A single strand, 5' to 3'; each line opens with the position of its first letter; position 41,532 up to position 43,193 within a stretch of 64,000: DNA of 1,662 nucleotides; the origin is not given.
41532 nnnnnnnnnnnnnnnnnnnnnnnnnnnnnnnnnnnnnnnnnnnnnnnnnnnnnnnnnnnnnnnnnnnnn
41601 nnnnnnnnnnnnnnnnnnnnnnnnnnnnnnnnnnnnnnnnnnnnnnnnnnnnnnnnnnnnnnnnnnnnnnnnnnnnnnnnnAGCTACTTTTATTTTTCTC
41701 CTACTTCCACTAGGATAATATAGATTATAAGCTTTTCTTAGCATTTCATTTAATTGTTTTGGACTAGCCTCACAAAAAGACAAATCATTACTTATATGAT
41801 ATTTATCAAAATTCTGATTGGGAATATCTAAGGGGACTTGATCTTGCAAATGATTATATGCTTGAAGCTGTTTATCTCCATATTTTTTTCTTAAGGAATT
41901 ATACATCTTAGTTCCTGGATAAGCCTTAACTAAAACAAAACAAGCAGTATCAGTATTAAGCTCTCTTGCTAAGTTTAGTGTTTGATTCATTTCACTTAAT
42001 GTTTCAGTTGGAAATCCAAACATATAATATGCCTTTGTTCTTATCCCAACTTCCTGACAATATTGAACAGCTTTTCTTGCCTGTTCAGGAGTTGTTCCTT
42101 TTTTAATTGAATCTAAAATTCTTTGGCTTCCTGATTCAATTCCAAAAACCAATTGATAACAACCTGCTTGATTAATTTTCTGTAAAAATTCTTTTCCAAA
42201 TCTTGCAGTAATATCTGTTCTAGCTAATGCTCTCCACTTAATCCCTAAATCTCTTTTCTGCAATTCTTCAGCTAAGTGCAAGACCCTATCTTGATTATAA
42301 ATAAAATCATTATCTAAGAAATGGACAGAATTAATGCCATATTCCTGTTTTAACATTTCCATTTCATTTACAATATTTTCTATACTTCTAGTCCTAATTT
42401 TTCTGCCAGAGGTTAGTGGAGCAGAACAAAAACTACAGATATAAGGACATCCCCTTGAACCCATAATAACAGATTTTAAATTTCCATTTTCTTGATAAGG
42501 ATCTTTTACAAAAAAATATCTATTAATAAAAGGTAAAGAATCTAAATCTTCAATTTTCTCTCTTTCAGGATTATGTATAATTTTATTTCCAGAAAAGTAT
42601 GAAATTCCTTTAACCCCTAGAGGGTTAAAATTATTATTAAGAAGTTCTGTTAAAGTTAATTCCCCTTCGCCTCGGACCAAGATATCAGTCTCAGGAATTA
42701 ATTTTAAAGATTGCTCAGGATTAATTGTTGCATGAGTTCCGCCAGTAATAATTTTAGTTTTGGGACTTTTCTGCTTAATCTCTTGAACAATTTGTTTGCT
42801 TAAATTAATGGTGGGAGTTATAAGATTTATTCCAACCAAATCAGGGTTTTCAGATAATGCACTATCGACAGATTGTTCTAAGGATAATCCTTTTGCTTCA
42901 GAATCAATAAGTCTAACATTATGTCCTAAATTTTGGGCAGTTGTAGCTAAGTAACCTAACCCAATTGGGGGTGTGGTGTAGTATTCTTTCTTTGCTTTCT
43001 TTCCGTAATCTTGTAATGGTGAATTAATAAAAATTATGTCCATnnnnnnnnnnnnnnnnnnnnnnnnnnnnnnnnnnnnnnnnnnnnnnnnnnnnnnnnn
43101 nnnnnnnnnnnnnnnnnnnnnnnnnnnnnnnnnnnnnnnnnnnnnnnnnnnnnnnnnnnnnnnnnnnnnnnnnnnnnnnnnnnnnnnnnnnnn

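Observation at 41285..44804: Four-gene operon of HAD hydrolase, wHTH protein, B12-radical SAM enzyme and nucleoside-deoxyribosyltransferase-like protein: candidate nucleoside/nucleotide-modifying system on a mobile element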

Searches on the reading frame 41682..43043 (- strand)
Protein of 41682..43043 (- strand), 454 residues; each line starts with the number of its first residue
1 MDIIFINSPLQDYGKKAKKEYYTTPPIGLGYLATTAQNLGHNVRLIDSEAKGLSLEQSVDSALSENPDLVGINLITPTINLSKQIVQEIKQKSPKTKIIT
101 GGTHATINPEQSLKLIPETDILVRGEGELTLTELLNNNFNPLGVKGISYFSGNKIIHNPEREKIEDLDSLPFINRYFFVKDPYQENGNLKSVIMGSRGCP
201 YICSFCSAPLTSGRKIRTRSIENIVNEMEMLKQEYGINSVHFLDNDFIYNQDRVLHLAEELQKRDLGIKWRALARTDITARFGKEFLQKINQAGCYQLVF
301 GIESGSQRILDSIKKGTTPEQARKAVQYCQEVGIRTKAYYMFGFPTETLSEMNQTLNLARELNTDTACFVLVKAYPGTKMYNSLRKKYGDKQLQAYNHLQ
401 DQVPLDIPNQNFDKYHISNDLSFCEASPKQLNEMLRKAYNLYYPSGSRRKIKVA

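Call 3: search_protein_families(library=pfam, proteins=[window:41682-43043:-], max_evalue=0.1)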
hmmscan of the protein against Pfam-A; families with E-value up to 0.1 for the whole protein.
window:41682-43043:- (454 aa): 4 families
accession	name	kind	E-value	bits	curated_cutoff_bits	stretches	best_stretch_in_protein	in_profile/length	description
PF04055.27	Radical_SAM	-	3e-25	89.8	29.5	1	196-359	4-166/166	Radical SAM superfamily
PF02310.24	B12-binding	-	5.4e-24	84.8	32.1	1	21-134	9-120/121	B12 binding domain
PF13353.11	Fer4_12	-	4.9e-05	24.1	22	0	82-129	70-119/137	4Fe-4S single cluster domain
PF19864.5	Radical_SAM_N2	-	0.027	14.4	29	1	85-136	75-123/151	Radical SAM proteins, N-terminal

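Call 4: search_protein_families(library=padloc, proteins=[window:41682-43043:-], max_evalue=0.1)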
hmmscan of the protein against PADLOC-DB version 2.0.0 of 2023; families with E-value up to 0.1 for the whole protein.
window:41682-43043:- (454 aa): 1 family
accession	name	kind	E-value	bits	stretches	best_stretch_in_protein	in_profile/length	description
PDLC04689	PDC-M51A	-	1.9e-23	80.9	1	55-389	57-378/420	-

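Call 5: search_protein_families(library=ncbifam, proteins=[window:41682-43043:-], max_evalue=0.1)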
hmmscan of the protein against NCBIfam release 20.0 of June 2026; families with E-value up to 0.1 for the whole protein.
window:41682-43043:- (454 aa): 35 families (the best 25 are shown)
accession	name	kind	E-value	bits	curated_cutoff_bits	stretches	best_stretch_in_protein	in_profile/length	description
TIGR03471.1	HpnJ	equivalog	7.8e-63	213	577.6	1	39-387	43-390/472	hopanoid biosynthesis associated radical SAM protein HpnJ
TIGR02026.1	BchE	equivalog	2.2e-56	191.7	481.35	1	3-398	2-401/497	magnesium-protoporphyrin IX monomethyl ester anaerobic oxidative cyclase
NF050148.1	rSAM_ApyD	equivalog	1e-50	172.8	750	1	24-384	23-393/645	RiPP biosynthesis radical SAM protein ApyD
TIGR04072.2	rSAM_ladder_B12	equivalog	2.7e-45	154.8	360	1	19-383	11-371/443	lipid biosynthesis B12-binding/radical SAM protein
TIGR04385.1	B12_rSAM_cofa1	equivalog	3.8e-39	135.1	450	1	26-359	20-361/438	B12 lower ligand biosynthesis radical SAM protein BzaD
TIGR04013.1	B12_SAM_MJ_1487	hypoth_equivalog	2.9e-38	131.7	251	2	53-242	29-202/382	TIGR04013 family B12-binding domain/radical SAM domain-containing protein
NF038361.1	rSAM_Sden_1168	equivalog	5.9e-38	130.7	575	1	24-382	83-471/560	Sden_1168 family B12-binding radical SAM P-methyltransferase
TIGR04014.1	B12_SAM_MJ_0865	equivalog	1.7e-37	129.2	360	1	66-435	38-409/434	methyl-coenzyme M reductase glutamine C-methyltransferase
TIGR04479.1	bcpD_PhpK_rSAM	subfamily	1.7e-37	128.9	600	1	63-366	106-413/504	PhpK family radical SAM P-methyltransferase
TIGR03975.1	rSAM_ocin_1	subfamily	4.7e-28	98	281.85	1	55-362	117-430/606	RiPP maturation radical SAM C-methyltransferase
NF033070.1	rSAM_AprD4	equivalog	7.2e-28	97.7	500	1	191-382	197-388/456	AprD4 family radical SAM diol-dehydratase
TIGR04367.1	HpnR_B12_rSAM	equivalog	4.5e-26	91.4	650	1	22-413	18-402/490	hopanoid C-3 methylase HpnR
NF033712.0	B12_rSAM_KedN5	subfamily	1e-25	90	700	1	26-247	17-251/624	KedN5 family methylcobalamin-dependent radical SAM C-methyltransferase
TIGR04295.1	B12_rSAM_oligo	hypoth_equivalog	1.3e-22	80.1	400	1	26-314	25-313/422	TIGR04295 family B12-binding domain-containing radical SAM protein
NF045585.1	rSAM_slr0320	equivalog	1.1e-20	73.7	775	1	79-363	122-410/511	photosystem II high light acclimation radical SAM protein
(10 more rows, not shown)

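Call 9: find_homologous_proteins(query=window:41682-43043:-, max_evalue=1e-20)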
Query window:41682-43043:- (454 aa): 5605 proteins with E <= 1e-20 among 8000 candidates; the best 120 are listed.
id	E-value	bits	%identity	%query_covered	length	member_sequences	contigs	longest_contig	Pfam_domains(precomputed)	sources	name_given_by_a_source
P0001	0.0e+0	1031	100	100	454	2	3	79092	PF04055.28,PF02310.25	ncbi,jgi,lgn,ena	-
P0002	2.1e-274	928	89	100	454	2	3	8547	PF04055.28,PF13353.12,PF02310.25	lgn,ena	-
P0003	9.5e-265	896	86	100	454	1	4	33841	PF04055.28,PF02310.25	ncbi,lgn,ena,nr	ncbi:radical SAM protein [Candidatus Pacearchaeota archaeon]|nr:radical SAM protein [Candidatus Pace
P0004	1.6e-240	817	79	100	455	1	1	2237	PF04055.28,PF02310.25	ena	-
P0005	2.6e-231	786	77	99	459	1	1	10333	PF04055.28,PF13353.12,PF02310.25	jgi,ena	-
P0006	1.5e-223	761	73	99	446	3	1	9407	PF04055.28,PF02310.25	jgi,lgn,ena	-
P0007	5.2e-206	703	68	99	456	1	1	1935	PF04055.28,PF02310.25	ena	-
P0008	5.8e-206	703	68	99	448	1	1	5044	PF04055.28,PF02310.25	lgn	-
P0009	2.6e-204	697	67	99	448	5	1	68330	PF04055.28,PF02310.25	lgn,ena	-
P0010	2.9e-203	694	68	99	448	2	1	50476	PF04055.28,PF02310.25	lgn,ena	-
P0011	6.0e-202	689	67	99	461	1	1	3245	PF04055.28,PF02310.25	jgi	-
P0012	3.4e-199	680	66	99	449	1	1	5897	PF04055.28,PF02310.25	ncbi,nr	ncbi:MAG: radical SAM protein [Nanoarchaeota archaeon]|nr:radical SAM protein [Nanoarchaeota archaeo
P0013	2.1e-188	645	63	99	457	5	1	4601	PF04055.28,PF02310.25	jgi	jgi:anaerobic magnesium-protoporphyrin IX monomethyl ester cyclase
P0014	7.7e-187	640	62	99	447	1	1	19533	PF04055.28,PF02310.25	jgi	-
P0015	1.7e-184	632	61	99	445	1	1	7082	PF04055.28,PF02310.25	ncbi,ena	-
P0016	4.2e-180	617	61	99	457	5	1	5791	PF04055.28,PF02310.25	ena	-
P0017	1.7e-176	606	59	98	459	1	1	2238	PF04055.28,PF02310.25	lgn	-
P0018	6.0e-176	604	61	97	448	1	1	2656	PF04055.28,PF02310.25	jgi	jgi:anaerobic magnesium-protoporphyrin IX monomethyl ester cyclase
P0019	6.5e-176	604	59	99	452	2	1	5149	PF04055.28,PF02310.25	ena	-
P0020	3.7e-174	598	59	99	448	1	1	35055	PF04055.28,PF02310.25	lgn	-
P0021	1.1e-171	590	58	99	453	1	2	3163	PF04055.28,PF02310.25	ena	-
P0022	1.1e-169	583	57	99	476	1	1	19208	PF04055.28,PF02310.25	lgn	-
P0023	9.8e-166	570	55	99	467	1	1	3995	PF04055.28,PF02310.25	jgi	-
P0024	5.2e-163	561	73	72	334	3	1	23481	PF04055.28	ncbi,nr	ncbi:MAG: radical SAM protein, partial [Candidatus Nanoarchaeia archaeon]|nr:radical SAM protein [Ca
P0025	1.6e-148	513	78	62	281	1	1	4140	PF04055.28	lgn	-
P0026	1.2e-140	487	62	73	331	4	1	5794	PF04055.28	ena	-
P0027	4.4e-134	466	49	98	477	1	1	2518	PF04055.28,PF02310.25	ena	-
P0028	4.3e-113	397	46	98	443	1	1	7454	PF04055.28,PF02310.25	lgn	-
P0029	7.8e-103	363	62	57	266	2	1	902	PF04055.28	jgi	-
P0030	1.0e-95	339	39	97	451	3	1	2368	PF04055.28,PF02310.25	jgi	-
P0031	8.7e-92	326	39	97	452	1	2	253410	PF04055.28,PF02310.25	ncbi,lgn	-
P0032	4.0e-86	308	36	98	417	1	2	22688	PF04055.28,PF02310.25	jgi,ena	-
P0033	1.2e-85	306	38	98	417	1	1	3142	PF04055.28,PF02310.25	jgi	jgi:anaerobic magnesium-protoporphyrin IX monomethyl ester cyclase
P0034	7.9e-81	290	36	98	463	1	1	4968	PF04055.28,PF02310.25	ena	-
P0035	3.2e-77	278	37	93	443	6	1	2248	PF04055.28,PF02310.25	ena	-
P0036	3.9e-76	275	41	80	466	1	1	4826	PF04055.28,PF08497.16,PF02310.25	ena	-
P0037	6.8e-76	274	39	82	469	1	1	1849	PF04055.28,PF02310.25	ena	-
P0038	9.4e-76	274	39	80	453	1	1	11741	PF04055.28,PF02310.25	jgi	-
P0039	7.6e-75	271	39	81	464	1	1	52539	PF04055.28,PF02310.25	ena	-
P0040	2.1e-74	269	37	93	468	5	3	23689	PF04055.28,PF02310.25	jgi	-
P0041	8.7e-74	267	38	81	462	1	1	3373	PF04055.28,PF02310.25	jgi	-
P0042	1.4e-73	266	39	84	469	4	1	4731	PF04055.28,PF02310.25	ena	-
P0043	1.6e-73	266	39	80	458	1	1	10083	PF04055.28,PF02310.25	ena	-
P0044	2.3e-73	266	35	95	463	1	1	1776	PF04055.28,PF02310.25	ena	-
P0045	3.0e-73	265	35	99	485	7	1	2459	PF04055.28,PF02310.25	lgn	-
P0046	3.6e-73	265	35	95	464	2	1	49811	PF04055.28,PF02310.25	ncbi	ncbi:B12-binding domain-containing radical SAM protein [Chloroflexota bacterium]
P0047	7.6e-73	264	37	94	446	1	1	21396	PF04055.28,PF08497.16,PF02310.25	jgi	-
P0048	8.8e-73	264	37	85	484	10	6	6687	PF04055.28,PF02310.25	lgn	-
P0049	9.9e-73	264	39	85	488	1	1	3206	PF04055.28,PF02310.25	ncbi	-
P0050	1.1e-72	264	36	94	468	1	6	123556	PF04055.28,PF02310.25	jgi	jgi:radical SAM superfamily enzyme YgiQ (UPF0313 family)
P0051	1.4e-72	263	38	80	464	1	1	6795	PF04055.28,PF02310.25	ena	-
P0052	1.5e-72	263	39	80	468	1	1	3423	PF04055.28,PF08497.16,PF02310.25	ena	-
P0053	1.6e-72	263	38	80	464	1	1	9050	PF04055.28,PF02310.25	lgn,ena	-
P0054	1.9e-72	263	38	83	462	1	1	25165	PF04055.28,PF08497.16,PF02310.25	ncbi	ncbi:B12-binding domain-containing radical SAM protein [Chloroflexota bacterium]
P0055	2.2e-72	263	37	85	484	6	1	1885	PF04055.28,PF02310.25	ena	-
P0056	2.2e-72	263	36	84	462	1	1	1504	PF04055.28,PF02310.25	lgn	-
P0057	2.2e-72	262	35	99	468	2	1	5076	PF04055.28,PF02310.25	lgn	-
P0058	2.3e-72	262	39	80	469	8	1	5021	PF04055.28,PF08497.16,PF02310.25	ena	-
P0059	2.6e-72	262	36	85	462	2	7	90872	PF04055.28,PF13353.12,PF02310.25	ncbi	ncbi:MAG: radical SAM protein [Candidatus Bathyarchaeia archaeon]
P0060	3.3e-72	262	35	93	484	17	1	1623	PF04055.28,PF02310.25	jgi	-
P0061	4.7e-72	261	38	81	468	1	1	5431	PF04055.28,PF02310.25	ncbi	-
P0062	5.7e-72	261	38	84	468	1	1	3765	PF04055.28,PF08497.16,PF02310.25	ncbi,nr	ncbi:MAG: radical SAM protein [Dehalococcoidales bacterium]|nr:radical SAM protein [Dehalococcoidale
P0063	7.0e-72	261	37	80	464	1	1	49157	PF04055.28,PF08497.16,PF02310.25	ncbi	-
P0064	7.2e-72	261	39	84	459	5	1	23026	PF04055.28,PF02310.25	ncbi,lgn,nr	ncbi:Ribosomal protein S12 methylthiotransferase RimO [ANME-1 cluster archaeon GoMg1]|nr:Ribosomal p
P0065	7.7e-72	261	38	84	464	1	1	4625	PF04055.28,PF02310.25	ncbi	-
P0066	8.0e-72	261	39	79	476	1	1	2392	PF04055.28,PF02310.25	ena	-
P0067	8.7e-72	261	36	98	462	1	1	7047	PF04055.28,PF02310.25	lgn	-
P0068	1.0e-71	260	38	81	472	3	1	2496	PF04055.28,PF02310.25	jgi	jgi:anaerobic magnesium-protoporphyrin IX monomethyl ester cyclase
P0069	1.2e-71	260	38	81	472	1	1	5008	PF04055.28,PF02310.25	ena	-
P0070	1.7e-71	260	36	85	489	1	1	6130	PF04055.28,PF02310.25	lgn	-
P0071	1.8e-71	259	39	80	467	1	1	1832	PF04055.28,PF02310.25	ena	-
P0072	2.0e-71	259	34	98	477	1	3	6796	PF04055.28,PF02310.25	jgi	jgi:anaerobic magnesium-protoporphyrin IX monomethyl ester cyclase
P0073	2.0e-71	259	39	80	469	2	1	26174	PF04055.28,PF08497.16,PF02310.25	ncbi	ncbi:B12-binding domain-containing radical SAM protein [Chloroflexota bacterium]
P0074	2.1e-71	259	39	83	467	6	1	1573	PF04055.28,PF08497.16,PF02310.25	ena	-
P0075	2.1e-71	259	35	98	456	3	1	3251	PF04055.28,PF02310.25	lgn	-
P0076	2.3e-71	259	35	93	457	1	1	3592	PF04055.28,PF02310.25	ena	-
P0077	2.4e-71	259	35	93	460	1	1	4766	PF04055.28,PF02310.25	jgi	-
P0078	2.7e-71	259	38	80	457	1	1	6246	PF04055.28,PF02310.25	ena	-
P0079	2.9e-71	259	35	99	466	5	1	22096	PF04055.28,PF02310.25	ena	-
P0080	3.4e-71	259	35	93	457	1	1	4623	PF04055.28,PF02310.25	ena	-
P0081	3.5e-71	259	37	81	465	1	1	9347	PF04055.28,PF02310.25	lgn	-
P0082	4.6e-71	258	39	81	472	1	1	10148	PF04055.28,PF02310.25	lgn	-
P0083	5.2e-71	258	38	84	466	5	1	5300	PF04055.28,PF08497.16,PF02310.25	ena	-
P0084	6.5e-71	258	39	83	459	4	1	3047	PF04055.28,PF02310.25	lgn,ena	-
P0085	6.8e-71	258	37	81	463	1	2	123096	PF04055.28,PF02310.25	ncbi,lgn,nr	ncbi:MAG: radical SAM protein [Dehalococcoidales bacterium]|nr:radical SAM protein [Dehalococcoidale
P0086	6.8e-71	258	36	93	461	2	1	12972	PF04055.28,PF19864.6,PF02310.25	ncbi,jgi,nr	ncbi:MAG: cobalamin B12-binding domain-containing protein [Candidatus Omnitrophica bacterium]|nr:cob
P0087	7.1e-71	258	38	79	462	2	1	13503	PF04055.28,PF02310.25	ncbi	ncbi:MAG: radical SAM protein [Chloroflexota bacterium]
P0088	7.9e-71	257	35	95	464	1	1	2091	PF04055.28,PF02310.25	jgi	-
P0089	8.1e-71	257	34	96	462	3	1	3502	PF04055.28,PF02310.25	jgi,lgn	-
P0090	1.1e-70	257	39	80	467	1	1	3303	PF04055.28,PF02310.25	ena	-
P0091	1.2e-70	257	34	99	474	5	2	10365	PF04055.28,PF02310.25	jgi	jgi:radical SAM superfamily enzyme YgiQ (UPF0313 family)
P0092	1.3e-70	257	38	80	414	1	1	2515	PF04055.28,PF08497.16,PF02310.25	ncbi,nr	ncbi:MAG: radical SAM protein, partial [bacterium]|nr:radical SAM protein [bacterium]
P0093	1.4e-70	257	39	80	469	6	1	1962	PF04055.28,PF08497.16,PF02310.25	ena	-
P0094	1.4e-70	257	34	95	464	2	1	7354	PF04055.28,PF08497.16,PF02310.25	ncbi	ncbi:MAG: radical SAM protein [Dehalococcoidales bacterium]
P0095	1.7e-70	256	38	85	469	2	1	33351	PF04055.28,PF08497.16,PF02310.25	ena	-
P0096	1.9e-70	256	35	94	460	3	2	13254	PF04055.28,PF02310.25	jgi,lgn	-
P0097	2.6e-70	256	36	84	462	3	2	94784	PF04055.28,PF02310.25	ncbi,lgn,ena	-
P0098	2.6e-70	256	38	84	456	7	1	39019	PF04055.28,PF02310.25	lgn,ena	-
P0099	3.1e-70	255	35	84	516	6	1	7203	PF04055.28,PF02310.25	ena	-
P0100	3.5e-70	255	38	81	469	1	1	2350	PF04055.28,PF02310.25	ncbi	-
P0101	3.6e-70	255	38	87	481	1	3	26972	PF04055.28,PF02310.25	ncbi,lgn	-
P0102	3.8e-70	255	38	80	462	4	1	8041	PF04055.28,PF02310.25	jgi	-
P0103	3.8e-70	255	35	80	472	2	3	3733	PF04055.28,PF02310.25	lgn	-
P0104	5.0e-70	255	36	85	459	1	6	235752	PF04055.28,PF02310.25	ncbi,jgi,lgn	jgi:radical SAM superfamily enzyme YgiQ (UPF0313 family)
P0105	5.4e-70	255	37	80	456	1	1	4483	PF04055.28,PF02310.25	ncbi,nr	ncbi:MAG: radical SAM protein, partial [Candidatus Omnitrophota bacterium]|nr:radical SAM protein [C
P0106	5.4e-70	255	38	80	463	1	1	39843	PF04055.28,PF02310.25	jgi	-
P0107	5.4e-70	255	38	80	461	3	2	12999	PF04055.28,PF02310.25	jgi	-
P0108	5.5e-70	255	34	98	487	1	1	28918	PF04055.28,PF02310.25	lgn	-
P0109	6.2e-70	254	39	80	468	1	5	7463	PF04055.28,PF08497.16,PF02310.25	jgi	jgi:anaerobic magnesium-protoporphyrin IX monomethyl ester cyclase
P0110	6.3e-70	254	34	98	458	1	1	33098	PF04055.28,PF02310.25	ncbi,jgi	-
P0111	6.3e-70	254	37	83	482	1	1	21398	PF04055.28,PF02310.25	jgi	-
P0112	7.8e-70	254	36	100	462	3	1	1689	PF04055.28,PF02310.25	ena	-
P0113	8.9e-70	254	37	85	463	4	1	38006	PF04055.28,PF02310.25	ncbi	-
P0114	9.5e-70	254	37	84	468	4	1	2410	PF04055.28,PF02310.25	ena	-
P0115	1.0e-69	254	35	98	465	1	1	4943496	PF04055.28,PF02310.25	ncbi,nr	ncbi:MAG: cobalamin-dependent protein [Candidatus Heimdallarchaeota archaeon]|nr:MAG: cobalamin-depe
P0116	1.0e-69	254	38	79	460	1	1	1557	PF04055.28,PF02310.25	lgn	-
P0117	1.3e-69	253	38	80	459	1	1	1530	PF04055.28,PF02310.25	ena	-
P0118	1.4e-69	253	35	86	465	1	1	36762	PF04055.28,PF02310.25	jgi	-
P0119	1.5e-69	253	35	93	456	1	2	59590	PF04055.28,PF02310.25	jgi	-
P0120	1.5e-69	253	37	80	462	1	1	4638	PF04055.28,PF02310.25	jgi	-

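Call 10: search_solved_structures(query=window:41682-43043:-, max_evalue=0.001)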
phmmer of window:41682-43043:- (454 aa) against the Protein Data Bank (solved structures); distinct sequences matched with E-value up to 0.001: 10.
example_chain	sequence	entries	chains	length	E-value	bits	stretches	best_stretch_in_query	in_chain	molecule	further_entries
6fd2_B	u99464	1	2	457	5e-25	91.5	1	192-391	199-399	Putative apramycin biosynthetic oxidoreductase 4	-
9ccb_A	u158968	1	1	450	6e-21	78.1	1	100-384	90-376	Radical SAM core domain-containing protein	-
5ul2_A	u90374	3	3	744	3e-12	49.4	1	42-358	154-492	OxsB protein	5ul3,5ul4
7kdx_A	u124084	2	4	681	5.5e-11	45.3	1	66-269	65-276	Methyltransferase TokK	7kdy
6wte_A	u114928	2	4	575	9.8e-11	44.5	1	183-380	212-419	B12-binding domain-containing protein | Tryptophan-C2-methyltransferase containing B12-binding domain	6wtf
9n1b_A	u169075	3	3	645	3.4e-09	39.4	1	68-327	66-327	Radical SAM protein | Radical SAM enzyme CysS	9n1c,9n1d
7mjv_A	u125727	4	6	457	4.3e-05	25.9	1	189-380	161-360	tRNA-2-methylthio-N(6)-dimethylallyladenosine synthase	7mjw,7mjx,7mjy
7mjz_A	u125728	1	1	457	4.8e-05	25.7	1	189-380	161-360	tRNA-2-methylthio-N(6)-dimethylallyladenosine synthase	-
2qgq_A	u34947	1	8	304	5.1e-05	25.6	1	195-415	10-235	Protein TM_1862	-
4jc0_A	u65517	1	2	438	0.00011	24.5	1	194-415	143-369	Ribosomal protein S12 methylthiotransferase RimO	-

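Call 12: find_encoding_contigs(protein=P0009, flank=8000, max_places=2)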
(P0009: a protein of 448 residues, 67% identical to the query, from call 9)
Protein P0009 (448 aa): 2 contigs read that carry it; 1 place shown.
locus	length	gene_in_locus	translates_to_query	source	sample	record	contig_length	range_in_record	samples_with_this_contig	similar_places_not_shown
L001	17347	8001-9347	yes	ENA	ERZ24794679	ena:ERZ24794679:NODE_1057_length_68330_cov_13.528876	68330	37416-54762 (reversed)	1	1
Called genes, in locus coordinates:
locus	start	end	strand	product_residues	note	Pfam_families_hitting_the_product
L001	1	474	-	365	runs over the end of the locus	PF13439:Glyco_transf_4, PF13477:Glyco_trans_4_2, PF13579:Glyco_trans_4_4, PF00534:Glycos_transf_1, PF13692:Glyco_trans_1_4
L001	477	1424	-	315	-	PF00535:Glycos_transf_2, PF10111:Glyco_tranf_2_2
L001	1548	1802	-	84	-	-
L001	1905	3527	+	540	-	-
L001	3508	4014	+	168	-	-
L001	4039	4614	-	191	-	-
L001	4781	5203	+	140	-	-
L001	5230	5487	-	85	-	-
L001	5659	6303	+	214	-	PF00702:Hydrolase, PF13419:HAD_2, PF13242:Hydrolase_like (weak)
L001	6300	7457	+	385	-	-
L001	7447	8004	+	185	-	-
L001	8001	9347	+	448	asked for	PF02310:B12-binding, PF04055:Radical_SAM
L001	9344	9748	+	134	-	PF05014:Nuc_deoxyrib_tr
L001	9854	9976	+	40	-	-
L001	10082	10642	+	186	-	-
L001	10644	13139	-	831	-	PF13588:HSDR_N_2, PF02384:N6_Mtase, PF01170:UPF0020, PF07669:Eco57I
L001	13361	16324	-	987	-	PF26593:TraC-like, PF01935:DUF87, PF19044:P-loop_TraG, PF12846:AAA_10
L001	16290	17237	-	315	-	PF01555:N6_N4_Mtase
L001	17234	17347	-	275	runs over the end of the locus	-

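Call 13: find_encoding_contigs(protein=P0010, flank=8000, max_places=2)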
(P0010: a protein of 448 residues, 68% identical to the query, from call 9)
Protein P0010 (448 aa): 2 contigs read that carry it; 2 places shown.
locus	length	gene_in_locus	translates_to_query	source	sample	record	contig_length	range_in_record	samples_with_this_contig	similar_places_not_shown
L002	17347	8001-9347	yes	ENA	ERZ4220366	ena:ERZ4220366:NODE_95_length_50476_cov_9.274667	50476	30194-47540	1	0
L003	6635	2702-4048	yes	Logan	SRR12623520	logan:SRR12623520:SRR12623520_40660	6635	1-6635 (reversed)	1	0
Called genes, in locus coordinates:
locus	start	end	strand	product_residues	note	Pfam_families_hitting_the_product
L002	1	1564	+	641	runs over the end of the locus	PF04851:ResIII, PF13307:Helicase_C_2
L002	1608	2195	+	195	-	PF09997:DUF2238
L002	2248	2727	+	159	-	-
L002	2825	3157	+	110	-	PF00582:Usp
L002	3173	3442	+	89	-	-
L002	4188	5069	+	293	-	-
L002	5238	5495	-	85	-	-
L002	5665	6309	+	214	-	PF00702:Hydrolase, PF13419:HAD_2, PF13242:Hydrolase_like (weak)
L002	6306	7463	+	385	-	-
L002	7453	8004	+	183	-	-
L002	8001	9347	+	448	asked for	PF02310:B12-binding, PF04055:Radical_SAM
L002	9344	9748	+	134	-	PF05014:Nuc_deoxyrib_tr (weak)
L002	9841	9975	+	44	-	-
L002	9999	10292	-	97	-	-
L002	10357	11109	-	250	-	-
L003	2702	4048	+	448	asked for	PF02310:B12-binding, PF04055:Radical_SAM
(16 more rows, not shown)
